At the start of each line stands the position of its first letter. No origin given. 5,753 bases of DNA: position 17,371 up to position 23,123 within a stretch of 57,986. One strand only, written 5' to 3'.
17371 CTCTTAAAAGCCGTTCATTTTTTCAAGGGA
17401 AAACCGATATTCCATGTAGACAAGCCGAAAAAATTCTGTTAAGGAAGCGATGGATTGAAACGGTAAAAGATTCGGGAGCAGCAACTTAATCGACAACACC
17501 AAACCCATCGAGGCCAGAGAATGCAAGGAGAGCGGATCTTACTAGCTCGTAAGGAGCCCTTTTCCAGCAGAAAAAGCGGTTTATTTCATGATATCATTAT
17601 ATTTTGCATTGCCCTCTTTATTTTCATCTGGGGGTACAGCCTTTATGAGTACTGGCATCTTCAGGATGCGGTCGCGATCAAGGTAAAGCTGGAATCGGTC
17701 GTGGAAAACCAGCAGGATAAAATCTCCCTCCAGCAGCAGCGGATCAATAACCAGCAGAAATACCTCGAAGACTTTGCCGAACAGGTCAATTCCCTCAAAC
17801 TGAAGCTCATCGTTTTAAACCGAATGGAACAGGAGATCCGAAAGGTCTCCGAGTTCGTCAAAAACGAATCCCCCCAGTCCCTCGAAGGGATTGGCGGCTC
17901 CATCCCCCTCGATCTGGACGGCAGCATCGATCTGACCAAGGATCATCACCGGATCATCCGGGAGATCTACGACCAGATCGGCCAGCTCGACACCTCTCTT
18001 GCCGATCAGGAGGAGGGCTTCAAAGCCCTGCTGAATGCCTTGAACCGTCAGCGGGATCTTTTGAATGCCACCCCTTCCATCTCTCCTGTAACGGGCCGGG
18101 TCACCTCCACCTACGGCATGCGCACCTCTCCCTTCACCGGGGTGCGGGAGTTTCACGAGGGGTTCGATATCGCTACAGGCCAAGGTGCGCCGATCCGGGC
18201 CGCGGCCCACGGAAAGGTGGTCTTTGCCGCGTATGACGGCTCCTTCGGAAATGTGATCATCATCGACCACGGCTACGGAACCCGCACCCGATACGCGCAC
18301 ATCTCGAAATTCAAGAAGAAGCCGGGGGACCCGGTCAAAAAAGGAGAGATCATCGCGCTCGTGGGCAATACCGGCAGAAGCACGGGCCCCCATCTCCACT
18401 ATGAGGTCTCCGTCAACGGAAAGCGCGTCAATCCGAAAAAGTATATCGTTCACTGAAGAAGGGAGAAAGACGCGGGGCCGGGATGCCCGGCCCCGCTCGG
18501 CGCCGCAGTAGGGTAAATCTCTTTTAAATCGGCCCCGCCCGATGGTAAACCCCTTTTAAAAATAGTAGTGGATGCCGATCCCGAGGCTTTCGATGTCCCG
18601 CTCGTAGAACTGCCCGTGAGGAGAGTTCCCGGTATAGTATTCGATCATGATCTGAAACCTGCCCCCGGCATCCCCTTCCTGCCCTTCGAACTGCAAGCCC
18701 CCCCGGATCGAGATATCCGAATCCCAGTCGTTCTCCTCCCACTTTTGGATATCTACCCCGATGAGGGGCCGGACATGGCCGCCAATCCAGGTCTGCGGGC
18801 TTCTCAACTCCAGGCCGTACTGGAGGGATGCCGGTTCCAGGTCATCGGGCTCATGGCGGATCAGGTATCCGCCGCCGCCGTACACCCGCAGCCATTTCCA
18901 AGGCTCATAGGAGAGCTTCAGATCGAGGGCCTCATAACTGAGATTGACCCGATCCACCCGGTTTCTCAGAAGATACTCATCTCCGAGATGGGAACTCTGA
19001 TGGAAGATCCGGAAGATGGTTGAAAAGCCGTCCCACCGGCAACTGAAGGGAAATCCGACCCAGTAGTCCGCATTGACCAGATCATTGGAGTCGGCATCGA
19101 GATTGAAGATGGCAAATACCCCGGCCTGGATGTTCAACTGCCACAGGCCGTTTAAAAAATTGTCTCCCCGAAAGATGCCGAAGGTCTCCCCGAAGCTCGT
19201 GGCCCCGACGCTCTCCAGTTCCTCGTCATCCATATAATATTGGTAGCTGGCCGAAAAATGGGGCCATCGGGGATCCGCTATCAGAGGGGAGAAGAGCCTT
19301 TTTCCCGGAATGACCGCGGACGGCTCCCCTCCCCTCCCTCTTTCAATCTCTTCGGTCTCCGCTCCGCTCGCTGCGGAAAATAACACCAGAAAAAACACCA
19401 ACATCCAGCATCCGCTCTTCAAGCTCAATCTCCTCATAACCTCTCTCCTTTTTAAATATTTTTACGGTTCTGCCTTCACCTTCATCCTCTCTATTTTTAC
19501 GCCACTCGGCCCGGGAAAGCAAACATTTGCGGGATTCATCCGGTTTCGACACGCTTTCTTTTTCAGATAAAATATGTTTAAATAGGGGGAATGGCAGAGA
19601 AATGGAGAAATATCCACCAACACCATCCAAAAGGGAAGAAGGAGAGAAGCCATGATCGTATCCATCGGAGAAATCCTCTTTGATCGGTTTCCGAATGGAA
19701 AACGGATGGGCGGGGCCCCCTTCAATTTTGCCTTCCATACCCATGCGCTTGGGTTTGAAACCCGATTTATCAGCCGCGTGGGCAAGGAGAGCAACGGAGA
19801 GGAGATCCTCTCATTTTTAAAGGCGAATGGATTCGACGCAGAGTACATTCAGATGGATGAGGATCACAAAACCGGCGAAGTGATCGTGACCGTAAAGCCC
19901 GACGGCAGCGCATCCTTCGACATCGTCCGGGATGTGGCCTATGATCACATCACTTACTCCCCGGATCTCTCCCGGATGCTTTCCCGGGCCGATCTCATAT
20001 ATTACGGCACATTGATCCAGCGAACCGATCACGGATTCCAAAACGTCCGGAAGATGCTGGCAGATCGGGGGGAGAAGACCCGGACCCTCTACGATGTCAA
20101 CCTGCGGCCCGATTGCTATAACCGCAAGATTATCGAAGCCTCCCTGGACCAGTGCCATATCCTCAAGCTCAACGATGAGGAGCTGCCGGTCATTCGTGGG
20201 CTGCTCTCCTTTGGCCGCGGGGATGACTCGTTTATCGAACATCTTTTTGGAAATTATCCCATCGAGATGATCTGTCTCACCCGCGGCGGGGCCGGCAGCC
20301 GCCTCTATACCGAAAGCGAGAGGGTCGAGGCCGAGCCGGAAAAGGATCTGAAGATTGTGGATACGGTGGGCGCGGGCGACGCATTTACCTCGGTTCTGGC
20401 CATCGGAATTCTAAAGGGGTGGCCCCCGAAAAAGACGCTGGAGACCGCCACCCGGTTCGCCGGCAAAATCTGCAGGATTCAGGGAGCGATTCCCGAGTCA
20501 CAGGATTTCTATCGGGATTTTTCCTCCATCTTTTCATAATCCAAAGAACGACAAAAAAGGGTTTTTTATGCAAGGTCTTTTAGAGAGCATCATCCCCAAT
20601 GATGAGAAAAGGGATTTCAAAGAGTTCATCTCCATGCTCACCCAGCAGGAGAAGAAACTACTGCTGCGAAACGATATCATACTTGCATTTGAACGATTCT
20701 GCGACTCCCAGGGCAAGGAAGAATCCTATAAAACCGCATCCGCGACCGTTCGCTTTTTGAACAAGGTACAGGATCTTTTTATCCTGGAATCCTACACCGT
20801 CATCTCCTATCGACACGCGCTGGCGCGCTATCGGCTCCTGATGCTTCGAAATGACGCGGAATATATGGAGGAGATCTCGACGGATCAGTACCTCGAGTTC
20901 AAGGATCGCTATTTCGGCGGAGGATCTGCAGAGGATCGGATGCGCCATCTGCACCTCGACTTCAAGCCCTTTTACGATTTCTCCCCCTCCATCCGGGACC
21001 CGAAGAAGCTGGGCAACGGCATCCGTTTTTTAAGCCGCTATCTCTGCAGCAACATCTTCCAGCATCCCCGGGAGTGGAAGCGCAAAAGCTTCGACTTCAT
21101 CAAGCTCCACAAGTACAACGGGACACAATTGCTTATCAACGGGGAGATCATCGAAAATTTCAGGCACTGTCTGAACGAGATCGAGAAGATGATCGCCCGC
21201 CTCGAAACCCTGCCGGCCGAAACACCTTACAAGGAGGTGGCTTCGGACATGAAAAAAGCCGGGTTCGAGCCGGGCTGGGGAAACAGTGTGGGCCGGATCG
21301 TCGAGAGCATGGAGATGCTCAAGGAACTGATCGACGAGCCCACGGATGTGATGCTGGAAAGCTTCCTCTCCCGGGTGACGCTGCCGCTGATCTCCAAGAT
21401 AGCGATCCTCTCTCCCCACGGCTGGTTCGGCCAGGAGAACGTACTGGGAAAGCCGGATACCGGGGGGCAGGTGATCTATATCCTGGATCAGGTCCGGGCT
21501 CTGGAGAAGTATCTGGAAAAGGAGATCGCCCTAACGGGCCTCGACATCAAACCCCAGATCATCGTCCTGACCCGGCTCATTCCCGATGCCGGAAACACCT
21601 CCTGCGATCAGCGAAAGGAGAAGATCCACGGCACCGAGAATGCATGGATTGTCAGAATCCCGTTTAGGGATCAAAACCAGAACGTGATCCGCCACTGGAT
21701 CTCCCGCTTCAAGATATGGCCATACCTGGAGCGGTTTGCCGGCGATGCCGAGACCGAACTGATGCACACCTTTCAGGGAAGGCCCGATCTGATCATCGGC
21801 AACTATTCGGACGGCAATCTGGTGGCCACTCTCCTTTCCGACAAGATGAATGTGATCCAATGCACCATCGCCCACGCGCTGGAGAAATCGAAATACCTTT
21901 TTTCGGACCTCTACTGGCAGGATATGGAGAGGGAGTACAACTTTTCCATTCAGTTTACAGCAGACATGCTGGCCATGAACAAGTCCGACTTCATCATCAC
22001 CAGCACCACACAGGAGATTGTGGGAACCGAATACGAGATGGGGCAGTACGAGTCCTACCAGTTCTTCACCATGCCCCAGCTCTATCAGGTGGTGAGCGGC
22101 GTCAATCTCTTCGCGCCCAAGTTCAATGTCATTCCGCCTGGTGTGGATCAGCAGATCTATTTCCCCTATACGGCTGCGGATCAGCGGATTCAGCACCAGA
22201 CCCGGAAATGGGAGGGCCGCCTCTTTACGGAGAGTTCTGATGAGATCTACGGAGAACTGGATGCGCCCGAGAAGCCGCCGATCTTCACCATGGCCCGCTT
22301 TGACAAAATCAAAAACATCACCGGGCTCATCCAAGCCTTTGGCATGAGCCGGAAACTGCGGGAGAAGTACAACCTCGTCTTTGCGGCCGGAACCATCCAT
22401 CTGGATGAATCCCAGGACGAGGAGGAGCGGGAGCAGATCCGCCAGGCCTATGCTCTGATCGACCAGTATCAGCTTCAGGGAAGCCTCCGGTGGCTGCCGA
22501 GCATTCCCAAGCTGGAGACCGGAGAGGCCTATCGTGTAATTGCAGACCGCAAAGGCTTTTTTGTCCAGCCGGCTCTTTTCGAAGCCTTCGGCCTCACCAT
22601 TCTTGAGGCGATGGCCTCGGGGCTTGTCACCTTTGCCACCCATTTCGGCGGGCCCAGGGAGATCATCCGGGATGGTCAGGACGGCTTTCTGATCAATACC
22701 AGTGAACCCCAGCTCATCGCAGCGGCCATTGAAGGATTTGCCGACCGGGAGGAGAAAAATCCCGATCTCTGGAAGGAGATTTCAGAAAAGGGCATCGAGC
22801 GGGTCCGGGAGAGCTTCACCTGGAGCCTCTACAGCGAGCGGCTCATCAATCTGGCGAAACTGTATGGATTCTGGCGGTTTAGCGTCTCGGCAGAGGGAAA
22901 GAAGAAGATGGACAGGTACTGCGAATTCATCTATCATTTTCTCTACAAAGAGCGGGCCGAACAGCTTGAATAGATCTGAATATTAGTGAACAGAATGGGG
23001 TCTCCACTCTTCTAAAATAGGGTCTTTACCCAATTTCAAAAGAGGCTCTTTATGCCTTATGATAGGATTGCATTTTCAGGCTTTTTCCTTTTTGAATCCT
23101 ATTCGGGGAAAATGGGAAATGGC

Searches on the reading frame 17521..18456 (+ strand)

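Call 28: search_protein_families(library=pfam, proteins=[window:17521-18456:+], max_evalue=0.00001)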
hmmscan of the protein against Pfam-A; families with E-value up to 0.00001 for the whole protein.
window:17521-18456:+ (311 aa): 1 family
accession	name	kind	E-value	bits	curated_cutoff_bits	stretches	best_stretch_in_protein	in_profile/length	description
PF01551.29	Peptidase_M23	-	1.3e-35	121.9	28.7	1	211-305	2-96/96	Peptidase family M23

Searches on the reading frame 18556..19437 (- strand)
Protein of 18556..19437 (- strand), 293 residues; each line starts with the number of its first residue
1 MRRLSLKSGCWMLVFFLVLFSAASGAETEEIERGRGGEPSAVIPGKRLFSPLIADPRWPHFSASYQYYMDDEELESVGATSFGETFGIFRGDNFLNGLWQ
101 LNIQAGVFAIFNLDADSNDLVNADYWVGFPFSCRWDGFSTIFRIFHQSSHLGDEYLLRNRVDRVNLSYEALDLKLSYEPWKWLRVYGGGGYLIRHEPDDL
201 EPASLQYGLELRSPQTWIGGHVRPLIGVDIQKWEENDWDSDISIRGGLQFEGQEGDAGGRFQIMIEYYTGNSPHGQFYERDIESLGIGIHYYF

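Call 28: search_protein_families(library=pfam, proteins=[window:18556-19437:-], max_evalue=0.00001)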
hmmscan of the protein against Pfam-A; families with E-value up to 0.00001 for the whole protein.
window:18556-19437:- (293 aa): 1 family
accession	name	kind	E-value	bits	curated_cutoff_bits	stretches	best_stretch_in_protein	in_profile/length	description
PF06727.17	DUF1207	-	1.4e-85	287.8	22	1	39-293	84-342/342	Protein of unknown function (DUF1207)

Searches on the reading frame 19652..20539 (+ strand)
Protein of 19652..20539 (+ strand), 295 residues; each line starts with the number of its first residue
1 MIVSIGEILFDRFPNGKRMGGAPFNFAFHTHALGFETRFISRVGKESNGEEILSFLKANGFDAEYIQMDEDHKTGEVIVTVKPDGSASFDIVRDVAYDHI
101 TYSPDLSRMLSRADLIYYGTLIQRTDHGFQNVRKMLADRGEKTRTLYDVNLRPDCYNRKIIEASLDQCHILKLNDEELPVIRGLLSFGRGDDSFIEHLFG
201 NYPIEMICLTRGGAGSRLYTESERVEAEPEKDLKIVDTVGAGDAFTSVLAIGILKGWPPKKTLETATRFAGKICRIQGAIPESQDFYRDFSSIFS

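Call 28: search_protein_families(library=pfam, proteins=[window:19652-20539:+], max_evalue=0.00001)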
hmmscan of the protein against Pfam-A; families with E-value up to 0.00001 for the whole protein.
window:19652-20539:+ (295 aa): 1 family
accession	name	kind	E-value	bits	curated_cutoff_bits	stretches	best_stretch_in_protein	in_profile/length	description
PF00294.29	PfkB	-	3.5e-33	115.7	25.8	1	17-281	33-297/302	pfkB family carbohydrate kinase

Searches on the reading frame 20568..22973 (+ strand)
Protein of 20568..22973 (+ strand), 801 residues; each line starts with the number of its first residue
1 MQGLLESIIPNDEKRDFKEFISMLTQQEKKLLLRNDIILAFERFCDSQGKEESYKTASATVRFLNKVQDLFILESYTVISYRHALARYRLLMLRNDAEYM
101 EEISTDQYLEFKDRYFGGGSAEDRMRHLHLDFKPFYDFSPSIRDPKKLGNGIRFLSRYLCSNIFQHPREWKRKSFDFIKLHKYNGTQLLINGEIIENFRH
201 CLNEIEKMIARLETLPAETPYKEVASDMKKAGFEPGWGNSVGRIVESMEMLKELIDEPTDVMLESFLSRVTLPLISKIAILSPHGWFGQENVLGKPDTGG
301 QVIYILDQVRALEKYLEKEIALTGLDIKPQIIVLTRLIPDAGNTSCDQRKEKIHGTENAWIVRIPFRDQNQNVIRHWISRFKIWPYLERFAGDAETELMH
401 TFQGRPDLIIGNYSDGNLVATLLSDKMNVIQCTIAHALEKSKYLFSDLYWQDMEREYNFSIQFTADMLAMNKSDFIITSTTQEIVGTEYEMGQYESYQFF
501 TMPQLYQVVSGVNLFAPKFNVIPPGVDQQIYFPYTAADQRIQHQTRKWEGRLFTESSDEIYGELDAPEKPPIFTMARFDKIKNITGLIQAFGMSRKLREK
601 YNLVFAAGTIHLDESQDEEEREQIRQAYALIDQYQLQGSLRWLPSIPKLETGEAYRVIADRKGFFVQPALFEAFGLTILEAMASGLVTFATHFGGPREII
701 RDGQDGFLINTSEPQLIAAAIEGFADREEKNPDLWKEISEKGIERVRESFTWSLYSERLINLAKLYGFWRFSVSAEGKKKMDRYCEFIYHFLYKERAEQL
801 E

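Call 28: search_protein_families(library=pfam, proteins=[window:20568-22973:+], max_evalue=0.00001)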
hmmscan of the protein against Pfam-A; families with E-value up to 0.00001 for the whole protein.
window:20568-22973:+ (801 aa): 5 families
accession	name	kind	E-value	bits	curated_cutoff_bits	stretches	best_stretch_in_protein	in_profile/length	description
PF00862.26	GT-B_Sucrose_synth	-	3.2e-135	450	23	1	262-549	2-286/290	Sucrose synthase first GT-B domain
PF24862.1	SUS_EPBD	-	2.3e-24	86.1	27.7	1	150-239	1-88/88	Sucrose synthase EPBD domain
PF00534.26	Glycos_transf_1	-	6.9e-24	84.7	26.4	1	566-731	11-162/172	Glycosyl transferases group 1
PF13692.12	Glyco_trans_1_4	-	2e-14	54.5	27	1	572-722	4-137/142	Glycosyl transferases group 1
PF24861.2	SUS_N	-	3e-08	34.3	25.4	1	13-113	16-115/115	Sucrose synthase N-terminal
